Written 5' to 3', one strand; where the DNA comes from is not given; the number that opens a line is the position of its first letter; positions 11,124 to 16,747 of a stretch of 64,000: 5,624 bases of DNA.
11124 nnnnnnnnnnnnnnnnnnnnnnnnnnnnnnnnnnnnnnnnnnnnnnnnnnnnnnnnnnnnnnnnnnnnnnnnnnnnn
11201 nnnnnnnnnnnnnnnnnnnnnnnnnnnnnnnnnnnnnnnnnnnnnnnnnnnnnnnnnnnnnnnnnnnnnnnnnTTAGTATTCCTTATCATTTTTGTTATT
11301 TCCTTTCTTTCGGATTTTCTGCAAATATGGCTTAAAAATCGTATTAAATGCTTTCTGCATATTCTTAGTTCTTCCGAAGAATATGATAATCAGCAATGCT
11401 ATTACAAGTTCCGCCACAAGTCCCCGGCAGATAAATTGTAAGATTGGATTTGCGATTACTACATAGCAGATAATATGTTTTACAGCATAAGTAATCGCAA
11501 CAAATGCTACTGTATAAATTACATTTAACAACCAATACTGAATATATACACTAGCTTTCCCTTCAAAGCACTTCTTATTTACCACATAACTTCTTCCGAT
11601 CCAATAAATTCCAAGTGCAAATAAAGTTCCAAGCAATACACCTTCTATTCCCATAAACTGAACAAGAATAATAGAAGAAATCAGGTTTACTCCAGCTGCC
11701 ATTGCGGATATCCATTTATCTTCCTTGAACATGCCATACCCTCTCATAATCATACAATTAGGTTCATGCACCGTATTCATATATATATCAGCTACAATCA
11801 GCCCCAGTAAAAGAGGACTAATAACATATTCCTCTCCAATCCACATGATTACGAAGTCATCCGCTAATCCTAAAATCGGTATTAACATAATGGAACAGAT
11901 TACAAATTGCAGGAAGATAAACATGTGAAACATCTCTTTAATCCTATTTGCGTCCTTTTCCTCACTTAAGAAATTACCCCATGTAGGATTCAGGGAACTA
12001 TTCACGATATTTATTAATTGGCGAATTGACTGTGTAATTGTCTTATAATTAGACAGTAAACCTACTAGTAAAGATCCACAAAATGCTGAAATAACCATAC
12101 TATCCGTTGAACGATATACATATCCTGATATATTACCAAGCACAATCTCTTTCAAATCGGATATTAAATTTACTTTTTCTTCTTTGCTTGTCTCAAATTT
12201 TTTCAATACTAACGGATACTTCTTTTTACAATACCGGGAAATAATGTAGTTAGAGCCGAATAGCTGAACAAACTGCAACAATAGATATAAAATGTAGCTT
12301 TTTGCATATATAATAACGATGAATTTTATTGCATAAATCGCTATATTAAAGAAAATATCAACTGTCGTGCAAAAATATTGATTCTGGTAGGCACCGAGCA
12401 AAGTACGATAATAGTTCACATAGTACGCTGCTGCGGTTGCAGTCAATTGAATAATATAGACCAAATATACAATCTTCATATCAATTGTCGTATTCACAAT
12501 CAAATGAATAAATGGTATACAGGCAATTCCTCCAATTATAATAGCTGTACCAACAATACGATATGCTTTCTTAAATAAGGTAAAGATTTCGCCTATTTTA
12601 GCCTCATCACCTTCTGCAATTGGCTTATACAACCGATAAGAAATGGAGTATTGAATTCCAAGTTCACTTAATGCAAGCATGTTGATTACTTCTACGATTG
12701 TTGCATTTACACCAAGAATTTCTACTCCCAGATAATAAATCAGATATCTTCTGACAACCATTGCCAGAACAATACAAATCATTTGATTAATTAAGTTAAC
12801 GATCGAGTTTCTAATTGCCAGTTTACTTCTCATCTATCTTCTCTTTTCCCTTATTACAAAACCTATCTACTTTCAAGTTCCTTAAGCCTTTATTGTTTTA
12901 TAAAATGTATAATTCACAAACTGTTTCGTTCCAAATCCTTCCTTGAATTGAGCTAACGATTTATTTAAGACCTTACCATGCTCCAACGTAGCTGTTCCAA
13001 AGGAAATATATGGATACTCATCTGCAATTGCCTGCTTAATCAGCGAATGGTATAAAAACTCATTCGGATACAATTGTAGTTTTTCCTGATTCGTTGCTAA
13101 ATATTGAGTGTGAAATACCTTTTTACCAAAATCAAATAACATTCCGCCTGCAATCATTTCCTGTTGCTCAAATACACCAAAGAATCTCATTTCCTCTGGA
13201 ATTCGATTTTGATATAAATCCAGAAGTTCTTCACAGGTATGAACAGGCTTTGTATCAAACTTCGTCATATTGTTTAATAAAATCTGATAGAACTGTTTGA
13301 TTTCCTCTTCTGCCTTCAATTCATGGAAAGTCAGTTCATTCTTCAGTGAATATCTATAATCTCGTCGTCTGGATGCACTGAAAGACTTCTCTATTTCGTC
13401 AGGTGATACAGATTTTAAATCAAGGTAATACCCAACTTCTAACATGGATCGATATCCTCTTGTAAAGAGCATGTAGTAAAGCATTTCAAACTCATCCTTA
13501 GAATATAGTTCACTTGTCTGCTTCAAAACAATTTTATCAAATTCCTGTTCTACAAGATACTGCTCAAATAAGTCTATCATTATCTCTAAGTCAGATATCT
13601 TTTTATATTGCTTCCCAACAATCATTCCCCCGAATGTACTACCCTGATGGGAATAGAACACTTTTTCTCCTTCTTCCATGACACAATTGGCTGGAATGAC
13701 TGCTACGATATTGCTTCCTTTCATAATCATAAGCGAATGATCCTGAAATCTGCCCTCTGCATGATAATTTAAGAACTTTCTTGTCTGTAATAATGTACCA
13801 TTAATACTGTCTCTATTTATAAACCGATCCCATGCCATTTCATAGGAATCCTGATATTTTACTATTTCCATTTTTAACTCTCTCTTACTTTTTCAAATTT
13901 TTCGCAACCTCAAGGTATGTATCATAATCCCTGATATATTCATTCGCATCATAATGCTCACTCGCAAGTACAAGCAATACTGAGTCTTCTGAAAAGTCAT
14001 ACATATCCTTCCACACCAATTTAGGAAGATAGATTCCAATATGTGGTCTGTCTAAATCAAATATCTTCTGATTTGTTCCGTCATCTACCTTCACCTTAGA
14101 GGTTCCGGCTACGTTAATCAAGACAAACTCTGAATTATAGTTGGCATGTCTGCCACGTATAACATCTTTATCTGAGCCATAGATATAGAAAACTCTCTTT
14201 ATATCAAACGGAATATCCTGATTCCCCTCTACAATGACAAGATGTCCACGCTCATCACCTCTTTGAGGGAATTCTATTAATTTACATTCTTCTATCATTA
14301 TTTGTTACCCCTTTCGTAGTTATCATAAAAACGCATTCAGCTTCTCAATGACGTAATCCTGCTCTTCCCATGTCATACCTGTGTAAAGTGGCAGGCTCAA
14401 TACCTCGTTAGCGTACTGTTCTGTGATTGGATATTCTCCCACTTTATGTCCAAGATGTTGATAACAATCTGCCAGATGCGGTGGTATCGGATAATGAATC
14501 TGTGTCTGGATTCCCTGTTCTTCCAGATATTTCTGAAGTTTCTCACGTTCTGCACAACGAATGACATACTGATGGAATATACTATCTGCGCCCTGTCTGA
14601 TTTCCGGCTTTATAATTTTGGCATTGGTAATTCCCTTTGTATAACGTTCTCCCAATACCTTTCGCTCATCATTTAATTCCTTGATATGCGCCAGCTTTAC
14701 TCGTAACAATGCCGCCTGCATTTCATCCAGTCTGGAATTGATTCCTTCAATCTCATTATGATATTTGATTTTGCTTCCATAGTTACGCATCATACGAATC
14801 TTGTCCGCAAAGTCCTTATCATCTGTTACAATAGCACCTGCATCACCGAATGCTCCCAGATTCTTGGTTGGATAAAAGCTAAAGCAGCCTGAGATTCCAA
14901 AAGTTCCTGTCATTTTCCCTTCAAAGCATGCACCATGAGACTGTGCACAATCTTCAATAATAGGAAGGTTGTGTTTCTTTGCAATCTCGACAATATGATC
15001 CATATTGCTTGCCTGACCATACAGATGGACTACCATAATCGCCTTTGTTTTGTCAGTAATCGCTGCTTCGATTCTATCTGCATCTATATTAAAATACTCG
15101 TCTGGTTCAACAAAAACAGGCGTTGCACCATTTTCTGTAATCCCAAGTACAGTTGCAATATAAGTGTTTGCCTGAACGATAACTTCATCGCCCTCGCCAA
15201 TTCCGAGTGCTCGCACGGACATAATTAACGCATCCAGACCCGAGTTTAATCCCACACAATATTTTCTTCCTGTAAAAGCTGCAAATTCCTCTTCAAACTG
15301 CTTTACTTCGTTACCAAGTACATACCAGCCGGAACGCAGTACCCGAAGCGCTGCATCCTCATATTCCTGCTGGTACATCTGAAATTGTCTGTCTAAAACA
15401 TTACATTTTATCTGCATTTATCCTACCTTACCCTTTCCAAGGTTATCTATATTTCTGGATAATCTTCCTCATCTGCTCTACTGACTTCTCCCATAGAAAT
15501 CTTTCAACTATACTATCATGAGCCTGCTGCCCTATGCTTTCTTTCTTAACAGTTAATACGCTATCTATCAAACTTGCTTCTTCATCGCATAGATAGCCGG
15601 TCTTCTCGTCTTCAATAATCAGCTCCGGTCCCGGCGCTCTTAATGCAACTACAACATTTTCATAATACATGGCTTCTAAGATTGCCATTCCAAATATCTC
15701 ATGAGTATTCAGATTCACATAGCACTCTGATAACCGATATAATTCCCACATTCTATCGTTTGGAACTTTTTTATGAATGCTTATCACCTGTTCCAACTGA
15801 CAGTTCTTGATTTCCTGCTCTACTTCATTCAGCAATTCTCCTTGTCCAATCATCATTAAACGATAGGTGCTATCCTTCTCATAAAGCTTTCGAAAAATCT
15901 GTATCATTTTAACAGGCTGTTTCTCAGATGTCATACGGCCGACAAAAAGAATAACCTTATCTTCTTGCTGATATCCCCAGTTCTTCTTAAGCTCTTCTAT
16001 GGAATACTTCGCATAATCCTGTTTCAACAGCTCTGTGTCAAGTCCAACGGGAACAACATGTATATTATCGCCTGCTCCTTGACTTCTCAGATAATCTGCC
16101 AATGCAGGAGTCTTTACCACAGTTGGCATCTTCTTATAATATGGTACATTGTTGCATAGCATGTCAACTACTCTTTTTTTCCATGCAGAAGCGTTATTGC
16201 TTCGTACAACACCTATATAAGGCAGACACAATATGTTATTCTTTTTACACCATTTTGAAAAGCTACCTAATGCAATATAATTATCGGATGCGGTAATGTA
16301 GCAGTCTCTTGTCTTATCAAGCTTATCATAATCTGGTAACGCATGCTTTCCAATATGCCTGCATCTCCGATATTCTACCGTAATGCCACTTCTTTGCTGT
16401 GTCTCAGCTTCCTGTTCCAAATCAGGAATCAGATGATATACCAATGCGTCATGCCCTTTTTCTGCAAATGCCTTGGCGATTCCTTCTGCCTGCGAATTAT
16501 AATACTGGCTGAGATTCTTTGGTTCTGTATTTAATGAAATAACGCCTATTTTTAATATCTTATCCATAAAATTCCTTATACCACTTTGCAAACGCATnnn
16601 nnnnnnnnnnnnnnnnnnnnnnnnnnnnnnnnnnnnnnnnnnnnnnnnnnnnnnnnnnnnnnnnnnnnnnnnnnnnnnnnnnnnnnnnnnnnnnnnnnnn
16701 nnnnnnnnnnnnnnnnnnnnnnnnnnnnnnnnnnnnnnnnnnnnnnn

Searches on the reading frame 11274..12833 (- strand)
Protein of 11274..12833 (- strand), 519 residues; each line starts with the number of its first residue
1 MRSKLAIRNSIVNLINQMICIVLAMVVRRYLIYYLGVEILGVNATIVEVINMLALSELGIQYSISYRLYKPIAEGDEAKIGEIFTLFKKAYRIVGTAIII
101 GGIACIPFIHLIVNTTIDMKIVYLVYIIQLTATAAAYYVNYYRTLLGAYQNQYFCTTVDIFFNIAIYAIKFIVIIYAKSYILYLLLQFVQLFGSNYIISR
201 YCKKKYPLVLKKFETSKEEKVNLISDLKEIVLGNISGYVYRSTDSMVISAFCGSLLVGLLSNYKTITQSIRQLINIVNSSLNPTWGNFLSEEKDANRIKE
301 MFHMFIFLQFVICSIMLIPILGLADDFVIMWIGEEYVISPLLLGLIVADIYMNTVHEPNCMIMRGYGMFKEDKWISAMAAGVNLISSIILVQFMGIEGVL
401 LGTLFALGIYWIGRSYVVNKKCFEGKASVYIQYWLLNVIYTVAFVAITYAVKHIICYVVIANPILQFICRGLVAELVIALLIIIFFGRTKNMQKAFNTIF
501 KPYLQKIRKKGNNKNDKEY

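Call 8: search_protein_families(library=pfam, proteins=[window:11274-12833:-], max_evalue=0.00001)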
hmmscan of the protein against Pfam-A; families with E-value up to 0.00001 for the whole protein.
window:11274-12833:- (519 aa): 1 family
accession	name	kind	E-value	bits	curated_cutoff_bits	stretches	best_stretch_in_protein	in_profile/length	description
PF01943.22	Polysacc_synt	-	8.4e-08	32.4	28.2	1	8-284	3-269/274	Polysaccharide biosynthesis protein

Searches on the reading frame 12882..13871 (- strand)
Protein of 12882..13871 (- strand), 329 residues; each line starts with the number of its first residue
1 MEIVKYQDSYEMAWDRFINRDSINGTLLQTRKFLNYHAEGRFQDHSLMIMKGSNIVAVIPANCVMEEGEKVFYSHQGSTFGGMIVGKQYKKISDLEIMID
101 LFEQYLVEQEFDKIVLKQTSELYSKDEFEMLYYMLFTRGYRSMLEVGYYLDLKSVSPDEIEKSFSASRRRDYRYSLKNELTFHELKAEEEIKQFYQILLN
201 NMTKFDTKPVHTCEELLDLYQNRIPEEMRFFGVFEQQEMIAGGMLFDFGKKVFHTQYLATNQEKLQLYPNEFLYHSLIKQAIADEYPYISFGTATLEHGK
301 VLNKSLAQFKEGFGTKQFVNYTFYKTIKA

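Call 8: search_protein_families(library=pfam, proteins=[window:12882-13871:-], max_evalue=0.00001)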
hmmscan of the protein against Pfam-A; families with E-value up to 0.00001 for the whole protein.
window:12882-13871:- (329 aa): 0 families

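Call 14: search_protein_families(library=ncbifam, proteins=[window:12882-13871:-], max_evalue=0.00001)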
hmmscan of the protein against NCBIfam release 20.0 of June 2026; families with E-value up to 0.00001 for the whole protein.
window:12882-13871:- (329 aa): 1 family
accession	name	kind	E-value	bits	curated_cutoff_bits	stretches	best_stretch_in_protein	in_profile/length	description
TIGR03019.1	pepcterm_femAB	equivalog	1.9e-08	33.8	260.35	1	156-301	128-268/330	FemAB family XrtA/PEP-CTERM system-associated protein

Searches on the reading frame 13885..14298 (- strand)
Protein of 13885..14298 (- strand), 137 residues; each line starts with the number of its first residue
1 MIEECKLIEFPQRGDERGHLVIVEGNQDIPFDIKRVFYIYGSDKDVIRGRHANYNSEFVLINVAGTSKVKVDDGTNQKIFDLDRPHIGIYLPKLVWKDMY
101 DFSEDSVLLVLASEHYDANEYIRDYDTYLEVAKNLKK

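Call 8: search_protein_families(library=pfam, proteins=[window:13885-14298:-], max_evalue=0.00001)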
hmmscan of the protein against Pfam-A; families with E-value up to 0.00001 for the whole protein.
window:13885-14298:- (137 aa): 1 family
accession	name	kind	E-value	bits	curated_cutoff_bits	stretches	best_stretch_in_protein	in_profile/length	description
PF05523.17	FdtA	-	3.6e-46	156.6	23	1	4-132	2-130/131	WxcM-like, C-terminal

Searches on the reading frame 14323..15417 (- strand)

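Call 7: search_protein_families(library=pfam, proteins=[window:14323-15417:-], max_evalue=0.00001)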
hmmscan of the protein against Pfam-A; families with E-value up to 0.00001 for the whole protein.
window:14323-15417:- (364 aa): 4 families
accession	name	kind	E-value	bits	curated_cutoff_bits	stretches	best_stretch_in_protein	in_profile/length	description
PF01041.23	DegT_DnrJ_EryC1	-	1.6e-115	386.7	19.8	1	17-360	5-359/360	DegT/DnrJ/EryC1/StrS aminotransferase family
PF01053.26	Cys_Met_Meta_PP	-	6.2e-08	32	27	1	39-168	55-185/381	Cys/Met metabolism PLP-dependent enzyme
PF01212.27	Beta_elim_lyase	-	6.8e-07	29.3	27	1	37-218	33-231/288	Beta-eliminating lyase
PF00266.25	Aminotran_5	-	3.4e-06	26.7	21.5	1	37-161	44-180/371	Aminotransferase class-V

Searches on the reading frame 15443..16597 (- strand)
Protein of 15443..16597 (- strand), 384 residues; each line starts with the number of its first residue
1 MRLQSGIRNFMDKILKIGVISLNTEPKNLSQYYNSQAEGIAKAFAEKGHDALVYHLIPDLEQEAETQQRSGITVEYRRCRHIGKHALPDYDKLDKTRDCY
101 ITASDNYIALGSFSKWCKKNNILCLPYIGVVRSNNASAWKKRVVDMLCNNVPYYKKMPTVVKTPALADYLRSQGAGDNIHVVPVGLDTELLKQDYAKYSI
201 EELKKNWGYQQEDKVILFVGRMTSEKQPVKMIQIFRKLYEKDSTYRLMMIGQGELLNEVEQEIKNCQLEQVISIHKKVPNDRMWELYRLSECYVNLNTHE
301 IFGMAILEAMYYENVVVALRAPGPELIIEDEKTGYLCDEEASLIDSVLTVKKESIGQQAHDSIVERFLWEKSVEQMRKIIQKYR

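Call 7: search_protein_families(library=pfam, proteins=[window:15443-16597:-], max_evalue=0.00001)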
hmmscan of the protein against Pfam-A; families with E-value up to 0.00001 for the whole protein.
window:15443-16597:- (384 aa): 2 families
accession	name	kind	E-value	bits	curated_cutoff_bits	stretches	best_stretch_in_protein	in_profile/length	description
PF00534.26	Glycos_transf_1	-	5.3e-29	101.4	26.4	1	200-350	2-155/172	Glycosyl transferases group 1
PF13692.12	Glyco_trans_1_4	-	1.1e-19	71.6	27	1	214-348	2-137/142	Glycosyl transferases group 1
